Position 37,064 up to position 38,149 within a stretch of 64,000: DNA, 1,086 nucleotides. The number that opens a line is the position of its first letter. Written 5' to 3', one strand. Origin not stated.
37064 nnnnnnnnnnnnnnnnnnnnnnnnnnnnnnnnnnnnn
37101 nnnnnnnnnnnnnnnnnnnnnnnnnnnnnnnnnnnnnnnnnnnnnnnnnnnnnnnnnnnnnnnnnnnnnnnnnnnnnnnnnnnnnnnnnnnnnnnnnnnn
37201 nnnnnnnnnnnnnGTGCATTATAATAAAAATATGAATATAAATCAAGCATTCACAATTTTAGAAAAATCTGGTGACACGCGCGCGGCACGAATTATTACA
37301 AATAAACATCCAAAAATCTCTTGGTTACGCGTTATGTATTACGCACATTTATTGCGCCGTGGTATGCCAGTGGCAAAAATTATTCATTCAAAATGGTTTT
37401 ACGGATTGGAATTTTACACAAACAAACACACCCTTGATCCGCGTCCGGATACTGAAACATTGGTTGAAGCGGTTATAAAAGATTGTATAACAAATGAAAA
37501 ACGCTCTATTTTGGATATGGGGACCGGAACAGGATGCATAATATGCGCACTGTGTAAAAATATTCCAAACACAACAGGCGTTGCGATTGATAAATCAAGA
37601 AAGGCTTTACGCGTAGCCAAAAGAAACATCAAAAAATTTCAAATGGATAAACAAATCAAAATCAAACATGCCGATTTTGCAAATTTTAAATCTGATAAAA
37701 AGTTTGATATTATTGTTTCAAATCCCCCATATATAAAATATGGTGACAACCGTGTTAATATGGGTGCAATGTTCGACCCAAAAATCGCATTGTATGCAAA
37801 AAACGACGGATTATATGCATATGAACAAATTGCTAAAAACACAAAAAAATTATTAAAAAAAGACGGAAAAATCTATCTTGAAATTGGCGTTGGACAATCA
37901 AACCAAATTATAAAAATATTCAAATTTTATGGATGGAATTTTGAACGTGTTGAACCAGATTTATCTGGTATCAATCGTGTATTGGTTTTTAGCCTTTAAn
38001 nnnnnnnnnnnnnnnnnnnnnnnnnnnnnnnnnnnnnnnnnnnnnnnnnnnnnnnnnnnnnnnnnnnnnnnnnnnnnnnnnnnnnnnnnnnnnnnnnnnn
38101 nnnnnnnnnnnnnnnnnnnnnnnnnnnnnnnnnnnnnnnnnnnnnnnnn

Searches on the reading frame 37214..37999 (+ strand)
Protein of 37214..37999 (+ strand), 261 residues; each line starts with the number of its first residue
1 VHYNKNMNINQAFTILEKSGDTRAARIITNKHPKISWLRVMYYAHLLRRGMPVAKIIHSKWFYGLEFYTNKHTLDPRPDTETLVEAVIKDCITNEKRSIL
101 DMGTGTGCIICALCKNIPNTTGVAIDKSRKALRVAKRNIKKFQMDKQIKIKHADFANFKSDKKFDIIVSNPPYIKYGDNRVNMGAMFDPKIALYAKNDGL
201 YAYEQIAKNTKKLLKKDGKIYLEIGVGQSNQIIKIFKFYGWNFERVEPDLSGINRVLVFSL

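Call 66: search_protein_families(library=pfam, proteins=[window:37214-37999:+], max_evalue=0.001)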
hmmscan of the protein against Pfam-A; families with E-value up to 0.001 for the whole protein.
window:37214-37999:+ (261 aa): 22 families
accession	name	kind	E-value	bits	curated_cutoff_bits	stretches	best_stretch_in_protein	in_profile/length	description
PF05175.20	MTS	-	2.2e-17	63.7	23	1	83-182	23-117/170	Methyltransferase small domain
PF13847.12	Methyltransf_31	-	4.6e-13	49.5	27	1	96-223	4-110/145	Methyltransferase domain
PF13649.12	Methyltransf_25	-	1.8e-10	41.8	27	1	99-170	1-71/97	Methyltransferase domain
PF01170.24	UPF0020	-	3.1e-10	40.5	22.3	1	122-175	79-133/197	RMKL-like, methyltransferase domain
PF06325.19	PrmA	-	1.8e-08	34.7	22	1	92-170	158-233/296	Ribosomal protein L11 methyltransferase (PrmA)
PF03602.21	Cons_hypoth95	-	2.7e-08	34.2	24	1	77-175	22-125/182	Conserved hypothetical protein 95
PF13489.12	Methyltransf_23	-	5.4e-08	33.2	27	1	93-170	20-88/164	Methyltransferase domain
PF08242.18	Methyltransf_12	-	1.8e-07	32.2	30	1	100-170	1-72/98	Methyltransferase domain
PF07669.17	Eco57I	-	2e-07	31.7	25.3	1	138-220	45-130/171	Eco57I restriction-modification methylase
PF08241.18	Methyltransf_11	-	9.5e-07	29.8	21.2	1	100-170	1-67/95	Methyltransferase domain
PF02384.22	N6_Mtase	-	1.2e-06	28.6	20.4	1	81-208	36-170/311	N-6 DNA Methylase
PF12847.13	Methyltransf_18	-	5.6e-06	26.9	27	1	89-168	9-87/151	Methyltransferase domain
PF02353.26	CMAS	-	5.2e-05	23.1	27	1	97-216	64-177/273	Mycolic acid cyclopropane synthetase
PF05971.18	Methyltransf_10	-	0.00011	22.1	23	1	92-174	100-188/299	RNA methyltransferase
PF01135.25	PCMT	-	0.00017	21.8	20.3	1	94-154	72-132/210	Protein-L-isoaspartate(D-aspartate) O-methyltransferase (PCMT)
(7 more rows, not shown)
